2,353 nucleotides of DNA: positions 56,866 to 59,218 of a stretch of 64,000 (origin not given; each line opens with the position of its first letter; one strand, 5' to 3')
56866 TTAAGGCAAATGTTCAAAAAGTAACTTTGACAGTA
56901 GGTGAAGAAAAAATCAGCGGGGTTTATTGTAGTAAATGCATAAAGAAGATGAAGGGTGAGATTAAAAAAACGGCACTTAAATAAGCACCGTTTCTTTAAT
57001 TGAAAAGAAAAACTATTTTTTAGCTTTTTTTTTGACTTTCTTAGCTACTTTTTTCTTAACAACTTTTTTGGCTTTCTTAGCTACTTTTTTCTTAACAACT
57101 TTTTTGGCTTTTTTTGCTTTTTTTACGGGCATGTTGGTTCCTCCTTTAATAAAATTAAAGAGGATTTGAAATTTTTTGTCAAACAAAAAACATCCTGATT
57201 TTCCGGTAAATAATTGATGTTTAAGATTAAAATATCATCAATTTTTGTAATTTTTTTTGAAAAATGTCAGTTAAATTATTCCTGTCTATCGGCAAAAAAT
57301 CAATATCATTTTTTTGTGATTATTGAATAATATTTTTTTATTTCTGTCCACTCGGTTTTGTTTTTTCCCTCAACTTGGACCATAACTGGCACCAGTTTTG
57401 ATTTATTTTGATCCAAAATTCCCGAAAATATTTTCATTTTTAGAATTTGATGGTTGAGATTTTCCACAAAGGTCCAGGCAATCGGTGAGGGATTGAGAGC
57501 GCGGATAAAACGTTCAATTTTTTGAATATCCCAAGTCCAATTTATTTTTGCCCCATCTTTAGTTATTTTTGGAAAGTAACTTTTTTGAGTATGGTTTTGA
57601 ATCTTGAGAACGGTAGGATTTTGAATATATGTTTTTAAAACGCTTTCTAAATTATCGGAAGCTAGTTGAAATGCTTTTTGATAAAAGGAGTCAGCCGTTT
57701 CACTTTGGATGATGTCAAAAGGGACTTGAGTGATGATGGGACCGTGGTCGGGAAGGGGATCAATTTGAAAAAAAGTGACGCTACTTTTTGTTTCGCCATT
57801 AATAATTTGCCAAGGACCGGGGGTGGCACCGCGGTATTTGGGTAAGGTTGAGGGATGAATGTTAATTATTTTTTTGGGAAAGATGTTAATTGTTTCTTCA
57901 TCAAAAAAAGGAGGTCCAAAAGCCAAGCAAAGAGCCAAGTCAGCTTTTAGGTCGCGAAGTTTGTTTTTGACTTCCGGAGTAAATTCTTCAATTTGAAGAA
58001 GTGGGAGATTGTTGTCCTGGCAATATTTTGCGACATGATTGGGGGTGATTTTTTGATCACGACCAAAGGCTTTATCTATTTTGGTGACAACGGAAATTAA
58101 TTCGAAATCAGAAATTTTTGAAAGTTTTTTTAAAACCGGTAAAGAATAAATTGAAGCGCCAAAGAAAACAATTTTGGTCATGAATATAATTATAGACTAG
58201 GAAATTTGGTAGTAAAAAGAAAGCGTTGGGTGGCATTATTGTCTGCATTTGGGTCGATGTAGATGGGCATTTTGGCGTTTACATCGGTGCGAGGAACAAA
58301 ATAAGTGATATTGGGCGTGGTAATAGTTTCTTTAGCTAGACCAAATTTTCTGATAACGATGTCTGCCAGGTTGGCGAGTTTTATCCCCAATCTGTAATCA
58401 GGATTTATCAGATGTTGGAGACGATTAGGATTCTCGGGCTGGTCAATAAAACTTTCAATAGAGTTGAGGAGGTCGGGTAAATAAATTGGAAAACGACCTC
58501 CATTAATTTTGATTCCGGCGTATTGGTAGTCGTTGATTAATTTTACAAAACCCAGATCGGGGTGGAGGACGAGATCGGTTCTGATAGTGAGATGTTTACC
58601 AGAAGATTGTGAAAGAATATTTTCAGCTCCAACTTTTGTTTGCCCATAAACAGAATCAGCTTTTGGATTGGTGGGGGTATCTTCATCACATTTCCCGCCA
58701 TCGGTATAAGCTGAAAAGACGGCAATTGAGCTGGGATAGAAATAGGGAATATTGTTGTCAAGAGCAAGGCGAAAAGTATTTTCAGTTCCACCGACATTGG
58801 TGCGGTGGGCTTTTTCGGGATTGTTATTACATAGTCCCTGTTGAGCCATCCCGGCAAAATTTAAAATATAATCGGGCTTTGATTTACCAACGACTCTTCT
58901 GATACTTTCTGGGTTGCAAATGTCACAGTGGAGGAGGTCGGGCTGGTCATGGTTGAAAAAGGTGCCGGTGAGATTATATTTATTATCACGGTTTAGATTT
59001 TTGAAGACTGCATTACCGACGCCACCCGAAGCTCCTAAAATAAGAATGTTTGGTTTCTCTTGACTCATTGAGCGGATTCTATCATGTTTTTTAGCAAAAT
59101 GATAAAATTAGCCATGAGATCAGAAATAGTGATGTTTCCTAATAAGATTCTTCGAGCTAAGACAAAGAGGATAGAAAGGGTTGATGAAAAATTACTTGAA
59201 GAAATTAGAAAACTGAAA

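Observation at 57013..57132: Unannotated 39-aa poly-lysine tandem-repeat peptide with a consensus Shine-Dalgarno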

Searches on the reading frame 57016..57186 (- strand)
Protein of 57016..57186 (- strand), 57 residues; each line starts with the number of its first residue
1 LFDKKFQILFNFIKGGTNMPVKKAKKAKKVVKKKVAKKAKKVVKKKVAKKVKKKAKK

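Call 11: find_homologous_proteins(query=window:57016-57186:-, max_evalue=0.01)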
Query seq(57 aa) (57 aa): 6 proteins with E <= 0.01 among 1704 candidates.
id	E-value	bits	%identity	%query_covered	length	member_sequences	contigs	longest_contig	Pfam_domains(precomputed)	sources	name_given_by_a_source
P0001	1.4e-17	80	90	35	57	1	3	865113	-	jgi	jgi:hypothetical protein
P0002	4.8e-13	66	90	35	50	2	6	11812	-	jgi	-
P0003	2.4e-11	60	78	47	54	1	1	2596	-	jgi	jgi:hypothetical protein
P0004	5.8e-8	50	85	35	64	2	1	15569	-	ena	-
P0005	4.7e-5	41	67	42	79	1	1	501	-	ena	-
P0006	1.6e-4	39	71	42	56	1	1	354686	-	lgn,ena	-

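Call 14: find_encoding_contigs(protein=P0006, flank=4000, max_places=4)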
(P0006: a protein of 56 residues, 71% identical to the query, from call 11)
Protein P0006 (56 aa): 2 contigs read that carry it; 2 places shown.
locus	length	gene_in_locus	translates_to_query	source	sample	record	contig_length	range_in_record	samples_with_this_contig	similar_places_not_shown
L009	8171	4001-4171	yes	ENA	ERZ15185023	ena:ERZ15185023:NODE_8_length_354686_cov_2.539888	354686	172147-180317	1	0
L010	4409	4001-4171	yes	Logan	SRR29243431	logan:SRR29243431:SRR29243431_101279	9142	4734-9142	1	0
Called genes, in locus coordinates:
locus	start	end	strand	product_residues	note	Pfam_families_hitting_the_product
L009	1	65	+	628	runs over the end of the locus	PF04932:Wzy_C, PF07719:TPR_2 (faint), PF13181:TPR_8 (faint), PF14559:TPR_19 (faint), PF13424:TPR_12 (faint), PF00515:TPR_1 (faint), PF13414:TPR_11 (faint), PF13428:TPR_14 (faint), +1 more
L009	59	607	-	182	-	PF01864:CarS-like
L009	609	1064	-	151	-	PF01066:CDP-OH_P_transf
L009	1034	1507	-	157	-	PF04307:YdjM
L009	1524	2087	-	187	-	PF01327:Pep_deformylase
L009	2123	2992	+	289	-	PF01370:Epimerase, PF02719:Polysacc_synt_2, PF04321:RmlD_sub_bind, PF16363:GDP_Man_Dehyd, PF01073:3Beta_HSD (weak)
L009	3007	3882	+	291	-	PF00551:Formyl_trans_N, PF02911:Formyl_trans_C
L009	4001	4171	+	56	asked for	-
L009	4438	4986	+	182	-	PF02163:Peptidase_M50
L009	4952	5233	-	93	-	PF08984:DUF1858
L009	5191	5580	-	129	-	PF02082:Rrf2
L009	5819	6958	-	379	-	PF06925:MGDG_synth, PF04101:Glyco_tran_28_C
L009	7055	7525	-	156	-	PF01592:NifU_N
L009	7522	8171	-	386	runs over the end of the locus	PF00266:Aminotran_5, PF01041:DegT_DnrJ_EryC1, PF00155:Aminotran_1_2 (weak)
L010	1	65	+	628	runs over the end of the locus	PF04932:Wzy_C, PF07719:TPR_2 (faint), PF13181:TPR_8 (faint), PF14559:TPR_19 (faint), PF13424:TPR_12 (faint), PF00515:TPR_1 (faint), PF13414:TPR_11 (faint), PF13428:TPR_14 (faint), +1 more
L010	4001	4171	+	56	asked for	-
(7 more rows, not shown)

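Call 15: find_encoding_contigs(protein=P0004, flank=4000, max_places=4)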
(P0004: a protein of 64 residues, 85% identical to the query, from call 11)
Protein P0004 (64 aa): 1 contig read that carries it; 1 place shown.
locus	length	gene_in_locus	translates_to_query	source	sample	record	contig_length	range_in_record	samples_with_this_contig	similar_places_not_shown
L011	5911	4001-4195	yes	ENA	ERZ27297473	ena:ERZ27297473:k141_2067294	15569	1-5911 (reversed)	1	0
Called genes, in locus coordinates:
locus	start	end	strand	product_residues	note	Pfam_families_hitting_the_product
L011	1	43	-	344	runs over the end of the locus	PF00022:Actin (faint), PF06723:MreB_Mbl, PF00012:HSP70 (weak), PF14450:FtsA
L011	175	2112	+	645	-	PF04932:Wzy_C, PF07719:TPR_2 (faint), PF13181:TPR_8 (faint), PF13428:TPR_14 (faint), PF00515:TPR_1 (faint), PF14559:TPR_19 (faint), PF13424:TPR_12 (weak)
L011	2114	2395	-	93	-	PF07883:Cupin_2 (weak)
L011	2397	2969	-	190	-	PF01327:Pep_deformylase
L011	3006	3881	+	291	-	PF00551:Formyl_trans_N, PF02911:Formyl_trans_C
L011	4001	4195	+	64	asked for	-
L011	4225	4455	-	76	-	PF00830:Ribosomal_L28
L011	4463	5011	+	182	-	PF02163:Peptidase_M50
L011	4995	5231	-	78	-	PF08984:DUF1858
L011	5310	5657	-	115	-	PF02082:Rrf2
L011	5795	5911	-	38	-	?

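Call 16: find_encoding_contigs(protein=P0001, flank=4000, max_places=4)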
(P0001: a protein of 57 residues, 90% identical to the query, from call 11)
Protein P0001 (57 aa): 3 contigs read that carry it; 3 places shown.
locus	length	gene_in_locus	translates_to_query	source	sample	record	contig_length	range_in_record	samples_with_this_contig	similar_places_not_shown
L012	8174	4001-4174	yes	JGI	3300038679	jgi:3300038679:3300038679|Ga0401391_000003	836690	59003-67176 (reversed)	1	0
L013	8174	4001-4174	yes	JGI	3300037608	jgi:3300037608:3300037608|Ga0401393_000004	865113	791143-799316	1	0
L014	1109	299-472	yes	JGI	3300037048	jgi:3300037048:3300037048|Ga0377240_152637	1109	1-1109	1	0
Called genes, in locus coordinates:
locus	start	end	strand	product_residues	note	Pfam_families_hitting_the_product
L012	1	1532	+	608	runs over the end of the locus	PF04932:Wzy_C, PF13181:TPR_8 (faint), PF13424:TPR_12 (faint), PF13428:TPR_14 (faint), PF13414:TPR_11 (faint), PF21033:RMD1-3 (faint), PF00515:TPR_1 (weak), PF07719:TPR_2 (weak)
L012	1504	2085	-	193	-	PF01327:Pep_deformylase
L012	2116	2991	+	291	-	PF01073:3Beta_HSD, PF01370:Epimerase, PF02719:Polysacc_synt_2 (weak), PF04321:RmlD_sub_bind, PF16363:GDP_Man_Dehyd, PF07993:NAD_binding_4 (weak)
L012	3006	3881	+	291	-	PF00551:Formyl_trans_N, PF02911:Formyl_trans_C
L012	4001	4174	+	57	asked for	-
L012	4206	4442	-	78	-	PF00830:Ribosomal_L28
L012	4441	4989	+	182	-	PF02163:Peptidase_M50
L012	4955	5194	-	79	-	PF08984:DUF1858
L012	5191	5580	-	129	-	PF02082:Rrf2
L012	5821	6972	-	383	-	PF06925:MGDG_synth (weak), PF04101:Glyco_tran_28_C (weak)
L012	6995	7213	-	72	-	PF01844:HNH (weak), PF13392:HNH_3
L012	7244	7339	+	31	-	-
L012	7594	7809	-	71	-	-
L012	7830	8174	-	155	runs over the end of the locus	PF01592:NifU_N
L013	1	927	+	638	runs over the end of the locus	PF04932:Wzy_C, PF13181:TPR_8 (faint), PF13371:TPR_9 (faint), PF13424:TPR_12 (faint), PF13414:TPR_11 (faint), PF13428:TPR_14 (faint), PF00515:TPR_1 (weak), PF07719:TPR_2 (weak), +2 more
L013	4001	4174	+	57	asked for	-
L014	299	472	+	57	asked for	-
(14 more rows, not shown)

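Call 18: find_encoding_contigs(protein=P0002, flank=4000, max_places=3)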
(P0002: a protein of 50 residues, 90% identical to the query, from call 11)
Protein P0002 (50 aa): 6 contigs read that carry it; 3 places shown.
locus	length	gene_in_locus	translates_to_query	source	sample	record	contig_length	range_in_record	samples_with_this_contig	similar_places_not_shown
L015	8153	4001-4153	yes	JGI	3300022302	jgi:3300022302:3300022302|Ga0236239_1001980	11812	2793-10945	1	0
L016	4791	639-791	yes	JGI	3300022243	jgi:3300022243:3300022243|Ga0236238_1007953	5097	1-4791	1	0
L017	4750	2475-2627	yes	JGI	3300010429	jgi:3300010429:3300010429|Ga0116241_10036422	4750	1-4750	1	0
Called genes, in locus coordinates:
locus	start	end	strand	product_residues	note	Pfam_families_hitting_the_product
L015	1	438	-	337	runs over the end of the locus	PF00022:Actin (faint), PF06723:MreB_Mbl, PF00012:HSP70 (weak), PF14450:FtsA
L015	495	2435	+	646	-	PF04932:Wzy_C, PF07719:TPR_2 (faint), PF13371:TPR_9 (faint), PF13181:TPR_8 (faint), PF13414:TPR_11 (faint), PF13428:TPR_14 (faint), PF13424:TPR_12 (weak), PF14559:TPR_19 (weak), +2 more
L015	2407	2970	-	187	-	PF01327:Pep_deformylase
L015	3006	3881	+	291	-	PF00551:Formyl_trans_N, PF02911:Formyl_trans_C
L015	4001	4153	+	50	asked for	-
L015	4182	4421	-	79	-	PF00830:Ribosomal_L28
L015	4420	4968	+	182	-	PF02163:Peptidase_M50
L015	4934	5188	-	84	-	PF08984:DUF1858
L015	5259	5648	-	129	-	PF02082:Rrf2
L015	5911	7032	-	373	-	PF06925:MGDG_synth, PF04101:Glyco_tran_28_C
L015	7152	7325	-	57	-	-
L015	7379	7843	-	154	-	PF01592:NifU_N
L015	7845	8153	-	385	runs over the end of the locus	PF00266:Aminotran_5, PF01041:DegT_DnrJ_EryC1 (weak)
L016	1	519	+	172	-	?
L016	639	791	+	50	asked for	-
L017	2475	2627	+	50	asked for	-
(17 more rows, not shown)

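Call 19: find_encoding_contigs(protein=P0003, flank=4000, max_places=3)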
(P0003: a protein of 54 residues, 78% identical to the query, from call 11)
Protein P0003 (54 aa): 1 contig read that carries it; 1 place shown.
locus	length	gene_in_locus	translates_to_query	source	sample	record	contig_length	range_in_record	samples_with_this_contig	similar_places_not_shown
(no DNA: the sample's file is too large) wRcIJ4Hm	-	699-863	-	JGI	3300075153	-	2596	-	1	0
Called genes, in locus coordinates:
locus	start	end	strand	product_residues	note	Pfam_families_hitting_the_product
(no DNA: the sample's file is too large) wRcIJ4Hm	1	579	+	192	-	?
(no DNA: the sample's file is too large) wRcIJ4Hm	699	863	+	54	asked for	-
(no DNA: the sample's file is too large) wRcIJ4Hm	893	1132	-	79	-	PF00830:Ribosomal_L28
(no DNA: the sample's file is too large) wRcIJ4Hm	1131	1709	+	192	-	PF02163:Peptidase_M50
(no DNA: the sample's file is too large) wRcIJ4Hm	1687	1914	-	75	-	PF08984:DUF1858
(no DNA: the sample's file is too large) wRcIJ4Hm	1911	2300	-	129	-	PF02082:Rrf2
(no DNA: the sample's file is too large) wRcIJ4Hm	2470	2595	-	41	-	?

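Call 20: find_encoding_contigs(protein=P0005, flank=4000, max_places=3)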
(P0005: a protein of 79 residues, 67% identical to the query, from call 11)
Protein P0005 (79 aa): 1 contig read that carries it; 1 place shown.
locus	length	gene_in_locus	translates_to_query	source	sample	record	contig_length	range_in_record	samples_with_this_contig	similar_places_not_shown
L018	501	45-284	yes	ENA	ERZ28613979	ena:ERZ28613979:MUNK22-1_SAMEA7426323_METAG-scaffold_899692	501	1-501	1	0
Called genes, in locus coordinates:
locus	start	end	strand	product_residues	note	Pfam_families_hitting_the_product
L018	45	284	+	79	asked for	-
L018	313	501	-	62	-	?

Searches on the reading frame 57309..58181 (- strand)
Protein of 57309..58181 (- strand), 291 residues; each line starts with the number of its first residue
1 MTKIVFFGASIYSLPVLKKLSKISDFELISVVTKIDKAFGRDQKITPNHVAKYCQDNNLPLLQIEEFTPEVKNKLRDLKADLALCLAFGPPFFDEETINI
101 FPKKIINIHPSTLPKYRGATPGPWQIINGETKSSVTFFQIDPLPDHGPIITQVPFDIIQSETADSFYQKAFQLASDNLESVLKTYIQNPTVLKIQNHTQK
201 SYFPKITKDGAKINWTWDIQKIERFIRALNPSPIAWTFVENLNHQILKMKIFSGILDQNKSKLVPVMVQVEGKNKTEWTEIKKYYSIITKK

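Call 26: find_related_loci(query=A1, collection=genome_contigs, flank=2500)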
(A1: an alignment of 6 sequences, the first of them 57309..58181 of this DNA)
Query A1 (291 aa) in genome_contigs; peptide patterns used: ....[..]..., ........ (x = any residue, [..] = any of these).
96 stretches matched a pattern; 43 encode a relative of the query (tblastn E <= 1e-3); 43 distinct loci.
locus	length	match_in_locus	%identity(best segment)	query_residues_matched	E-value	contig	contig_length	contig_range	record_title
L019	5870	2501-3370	79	1-290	8e-157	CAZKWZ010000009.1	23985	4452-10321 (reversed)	MAG TPA_asm: uncultured Gammaproteobacteria bacterium isolate SRP220891_co1_32 genome assembly, contig: NODE_4025_length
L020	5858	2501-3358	78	1-286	3e-156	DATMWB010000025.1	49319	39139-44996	MAG TPA_asm: Candidatus Methanoperedens sp. isolate SMAG_U13083 k141_457575, whole genome shotgun sequence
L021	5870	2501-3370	78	1-290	3e-156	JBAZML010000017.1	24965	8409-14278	MAG: Candidatus Shapirobacteria bacterium isolate SO_2017_LW4_41 scaffold_4107_c1_LW137-91_2017, whole genome shotgun se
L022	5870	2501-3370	75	1-290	3e-149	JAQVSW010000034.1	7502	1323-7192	MAG: Candidatus Shapirobacteria bacterium isolate STF1_283 NODE_34914_length_7502_cov_9.595932_Sandtown_F1, whole genome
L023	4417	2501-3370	73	1-290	4e-150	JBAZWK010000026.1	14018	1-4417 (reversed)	MAG: Candidatus Shapirobacteria bacterium isolate SO_2017_GW1_30 NODE_16216_length_14018_cov_1.072349_OW334_2017, whole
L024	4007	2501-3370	69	1-290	3e-144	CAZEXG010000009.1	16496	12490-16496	MAG TPA_asm: uncultured Gammaproteobacteria bacterium isolate SRP278252_co2_757 genome assembly, contig: NODE_7273_lengt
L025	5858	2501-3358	73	1-286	1e-141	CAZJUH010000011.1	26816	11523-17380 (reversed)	MAG TPA_asm: uncultured Gammaproteobacteria bacterium isolate binchicken_co220_54 genome assembly, contig: NODE_1050_len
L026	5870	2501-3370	70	1-291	2e-139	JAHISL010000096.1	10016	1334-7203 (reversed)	MAG: Patescibacteria group bacterium isolate MM_PC_MetaG.mb.172 MM_PC_MetaG.mb.172_k141_1683485, whole genome shotgun se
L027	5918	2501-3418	33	1-285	3e-42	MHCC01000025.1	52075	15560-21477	MAG: Candidatus Blackburnbacteria bacterium RIFCSPLOWO2_01_FULL_40_20 rifcsplowo2_01_scaffold_905, whole genome shotgun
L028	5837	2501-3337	35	1-285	3e-41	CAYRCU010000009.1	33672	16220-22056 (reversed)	MAG TPA_asm: uncultured Gammaproteobacteria bacterium isolate SRP338002_co1_166 genome assembly, contig: NODE_1181_lengt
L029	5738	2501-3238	33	1-250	1e-36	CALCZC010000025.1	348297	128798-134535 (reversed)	MAG TPA_asm: uncultured bacterium isolate SRR3330206_bin.71_CONCOCT_v1.1_MAG genome assembly, contig: ERZ724085.21, whol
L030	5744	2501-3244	34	1-251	2e-34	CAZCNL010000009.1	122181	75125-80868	MAG TPA_asm: uncultured Chloroherpeton sp. isolate binchicken_co135_26 genome assembly, contig: NODE_342_length_122181_c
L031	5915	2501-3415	32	1-285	3e-34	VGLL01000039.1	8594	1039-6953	MAG: Candidatus Shapirobacteria bacterium isolate K_DeepCast_150m_m1_139 K_DeepCast_150m_m1_139_Ga0194126_10017194, whol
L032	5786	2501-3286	30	1-279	9e-34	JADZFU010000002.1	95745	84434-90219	MAG: Candidatus Uhrbacteria bacterium isolate SJ877 c_000000379360, whole genome shotgun sequence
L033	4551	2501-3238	32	1-250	6e-33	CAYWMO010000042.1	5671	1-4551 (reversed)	MAG TPA_asm: uncultured Gammaproteobacteria bacterium isolate SRP220891_co4_455 genome assembly, contig: NODE_26110_leng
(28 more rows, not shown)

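Call 60: search_protein_families(library=pfam, proteins=[window:57309-58181:-], max_evalue=0.001)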
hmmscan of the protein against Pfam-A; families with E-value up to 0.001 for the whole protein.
window:57309-58181:- (291 aa): 2 families
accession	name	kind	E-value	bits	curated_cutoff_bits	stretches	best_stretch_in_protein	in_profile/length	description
PF00551.24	Formyl_trans_N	-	1.1e-26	94.1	26.1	1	3-176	2-175/181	Formyl transferase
PF02911.23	Formyl_trans_C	-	8.3e-10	39.2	21.1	1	205-253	1-49/100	Formyl transferase, C-terminal domain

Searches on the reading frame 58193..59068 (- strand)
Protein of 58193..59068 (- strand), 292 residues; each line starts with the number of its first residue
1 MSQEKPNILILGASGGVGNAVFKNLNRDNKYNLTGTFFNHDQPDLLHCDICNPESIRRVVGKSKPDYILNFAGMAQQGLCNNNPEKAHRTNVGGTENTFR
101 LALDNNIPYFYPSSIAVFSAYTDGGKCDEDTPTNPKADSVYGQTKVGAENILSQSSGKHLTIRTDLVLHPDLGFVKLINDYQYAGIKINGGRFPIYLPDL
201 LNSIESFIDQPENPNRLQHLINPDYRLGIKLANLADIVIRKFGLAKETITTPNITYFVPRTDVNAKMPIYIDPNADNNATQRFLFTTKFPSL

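Call 60: search_protein_families(library=pfam, proteins=[window:58193-59068:-], max_evalue=0.001)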
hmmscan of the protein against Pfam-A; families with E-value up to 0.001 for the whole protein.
window:58193-59068:- (292 aa): 6 families
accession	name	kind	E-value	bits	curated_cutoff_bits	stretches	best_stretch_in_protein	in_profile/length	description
PF04321.23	RmlD_sub_bind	-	9.7e-20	71.2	27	1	7-169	2-153/287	RmlD substrate binding domain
PF01370.27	Epimerase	-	1.3e-17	64.5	20.9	1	8-156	1-157/240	NAD dependent epimerase/dehydratase family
PF16363.11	GDP_Man_Dehyd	-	1.8e-12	47.8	27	1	38-153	49-165/332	GDP-mannose 4,6 dehydratase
PF01073.25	3Beta_HSD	-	1.9e-08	34.1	22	1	35-160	39-165/280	3-beta hydroxysteroid dehydrogenase/isomerase family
PF02719.21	Polysacc_synt_2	-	3.4e-07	30.2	20.2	1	48-110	61-123/293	Polysaccharide biosynthesis protein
PF07993.18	NAD_binding_4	-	5.7e-05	22.8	20.1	1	84-175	105-216/258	Male sterility protein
